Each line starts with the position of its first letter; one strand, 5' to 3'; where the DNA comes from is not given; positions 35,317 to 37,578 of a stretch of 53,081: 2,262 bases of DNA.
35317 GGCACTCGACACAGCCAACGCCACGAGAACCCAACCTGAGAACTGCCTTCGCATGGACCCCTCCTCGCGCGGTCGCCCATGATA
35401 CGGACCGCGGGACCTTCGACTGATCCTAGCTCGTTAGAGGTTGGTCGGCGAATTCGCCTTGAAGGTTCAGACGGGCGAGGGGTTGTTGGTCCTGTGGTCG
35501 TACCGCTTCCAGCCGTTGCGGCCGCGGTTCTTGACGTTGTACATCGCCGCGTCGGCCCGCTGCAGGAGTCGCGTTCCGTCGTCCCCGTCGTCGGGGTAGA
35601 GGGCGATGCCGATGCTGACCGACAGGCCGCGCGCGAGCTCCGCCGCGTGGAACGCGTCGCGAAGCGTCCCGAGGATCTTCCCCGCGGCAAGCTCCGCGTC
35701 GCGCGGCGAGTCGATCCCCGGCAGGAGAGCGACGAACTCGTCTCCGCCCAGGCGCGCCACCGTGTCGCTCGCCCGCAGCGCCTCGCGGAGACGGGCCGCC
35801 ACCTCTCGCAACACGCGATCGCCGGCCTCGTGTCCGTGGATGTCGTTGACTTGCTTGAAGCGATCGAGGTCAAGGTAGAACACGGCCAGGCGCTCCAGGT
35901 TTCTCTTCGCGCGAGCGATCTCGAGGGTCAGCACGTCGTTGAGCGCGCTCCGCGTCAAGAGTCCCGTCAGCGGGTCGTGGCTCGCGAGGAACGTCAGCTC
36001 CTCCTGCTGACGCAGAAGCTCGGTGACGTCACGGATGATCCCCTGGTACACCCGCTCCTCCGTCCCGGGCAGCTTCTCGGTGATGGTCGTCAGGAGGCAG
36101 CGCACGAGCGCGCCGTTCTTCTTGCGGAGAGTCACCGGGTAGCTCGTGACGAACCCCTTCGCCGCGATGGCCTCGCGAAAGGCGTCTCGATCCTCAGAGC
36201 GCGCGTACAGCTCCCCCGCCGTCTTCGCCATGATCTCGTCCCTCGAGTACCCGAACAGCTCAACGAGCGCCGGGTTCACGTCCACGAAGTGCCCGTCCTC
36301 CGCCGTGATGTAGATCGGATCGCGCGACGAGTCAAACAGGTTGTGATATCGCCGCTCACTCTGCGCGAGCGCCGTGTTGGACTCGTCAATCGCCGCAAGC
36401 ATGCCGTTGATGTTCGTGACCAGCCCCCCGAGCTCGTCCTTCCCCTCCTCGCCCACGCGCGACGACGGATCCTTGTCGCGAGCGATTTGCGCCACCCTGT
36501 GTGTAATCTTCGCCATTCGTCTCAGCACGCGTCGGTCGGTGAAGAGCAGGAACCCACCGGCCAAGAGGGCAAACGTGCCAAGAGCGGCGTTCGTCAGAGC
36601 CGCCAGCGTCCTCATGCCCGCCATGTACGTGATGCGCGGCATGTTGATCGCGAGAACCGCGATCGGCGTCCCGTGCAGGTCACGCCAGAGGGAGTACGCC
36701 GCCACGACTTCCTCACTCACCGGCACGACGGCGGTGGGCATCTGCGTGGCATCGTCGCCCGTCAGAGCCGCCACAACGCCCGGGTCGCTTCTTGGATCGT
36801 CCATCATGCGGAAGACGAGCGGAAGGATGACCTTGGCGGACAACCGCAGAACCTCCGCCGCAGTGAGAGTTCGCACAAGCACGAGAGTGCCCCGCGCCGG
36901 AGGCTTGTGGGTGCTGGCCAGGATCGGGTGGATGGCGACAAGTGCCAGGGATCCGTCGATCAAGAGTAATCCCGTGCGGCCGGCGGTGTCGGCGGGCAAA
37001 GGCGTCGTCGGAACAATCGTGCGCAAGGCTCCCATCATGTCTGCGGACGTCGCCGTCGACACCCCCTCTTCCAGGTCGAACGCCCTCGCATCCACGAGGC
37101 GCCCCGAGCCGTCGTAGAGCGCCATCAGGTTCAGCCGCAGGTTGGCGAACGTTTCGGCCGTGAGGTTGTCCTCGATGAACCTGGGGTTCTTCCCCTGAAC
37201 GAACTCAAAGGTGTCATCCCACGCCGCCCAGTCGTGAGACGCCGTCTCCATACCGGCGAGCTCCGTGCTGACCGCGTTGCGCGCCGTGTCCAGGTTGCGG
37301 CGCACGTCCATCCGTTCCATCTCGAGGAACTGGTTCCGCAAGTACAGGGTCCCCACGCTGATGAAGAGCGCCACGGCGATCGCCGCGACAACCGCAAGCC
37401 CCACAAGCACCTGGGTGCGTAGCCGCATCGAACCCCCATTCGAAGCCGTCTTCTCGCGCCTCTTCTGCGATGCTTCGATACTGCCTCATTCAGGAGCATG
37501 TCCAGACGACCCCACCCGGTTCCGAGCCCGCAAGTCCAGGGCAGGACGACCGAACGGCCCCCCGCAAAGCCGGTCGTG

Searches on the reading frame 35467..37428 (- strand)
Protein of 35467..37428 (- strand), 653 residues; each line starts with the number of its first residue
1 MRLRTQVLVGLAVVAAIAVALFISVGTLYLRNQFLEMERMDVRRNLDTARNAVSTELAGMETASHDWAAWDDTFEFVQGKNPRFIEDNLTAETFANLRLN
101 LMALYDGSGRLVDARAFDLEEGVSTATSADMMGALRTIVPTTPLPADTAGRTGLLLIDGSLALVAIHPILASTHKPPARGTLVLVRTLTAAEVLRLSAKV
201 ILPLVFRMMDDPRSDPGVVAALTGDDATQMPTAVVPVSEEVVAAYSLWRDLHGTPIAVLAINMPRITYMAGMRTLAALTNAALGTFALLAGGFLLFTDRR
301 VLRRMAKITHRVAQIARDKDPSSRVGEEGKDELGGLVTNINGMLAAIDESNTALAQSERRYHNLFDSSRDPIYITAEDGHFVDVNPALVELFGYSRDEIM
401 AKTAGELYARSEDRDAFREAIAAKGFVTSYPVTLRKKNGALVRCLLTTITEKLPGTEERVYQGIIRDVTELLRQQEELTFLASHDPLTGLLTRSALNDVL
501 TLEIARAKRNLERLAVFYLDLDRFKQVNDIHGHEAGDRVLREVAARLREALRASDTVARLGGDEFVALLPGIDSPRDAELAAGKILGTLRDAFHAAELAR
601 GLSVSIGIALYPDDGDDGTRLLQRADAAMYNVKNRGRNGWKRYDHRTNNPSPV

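Call 24: search_protein_families(library=pfam, proteins=[window:35467-37428:-], max_evalue=0.001)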
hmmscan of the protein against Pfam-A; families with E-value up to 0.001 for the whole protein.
window:35467-37428:- (653 aa): 8 families
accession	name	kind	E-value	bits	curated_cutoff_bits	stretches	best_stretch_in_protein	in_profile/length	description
PF00990.26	GGDEF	-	9.8e-47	159.1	23.8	1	482-638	1-160/161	Diguanylate cyclase, GGDEF domain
PF05228.19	CHASE4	-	8.7e-34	117.1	26.2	1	53-204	2-137/140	CHASE4 domain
PF00989.32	PAS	-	4.9e-13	49.5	22.6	1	360-468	2-113/113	PAS fold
PF13426.13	PAS_9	-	5.8e-13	49.4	27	1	370-470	2-103/103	PAS domain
PF13188.13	PAS_8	-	2.8e-09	37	21.8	1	359-417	1-60/65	PAS domain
PF08448.16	PAS_4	-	4.8e-09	36.9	23.1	1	365-471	1-108/110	PAS fold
PF00672.30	HAMP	-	3.1e-05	24.6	25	1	299-347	4-51/53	HAMP domain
PF17853.6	GGDEF_2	-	0.00063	20.4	24.5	0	521-609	19-94/116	GGDEF-like domain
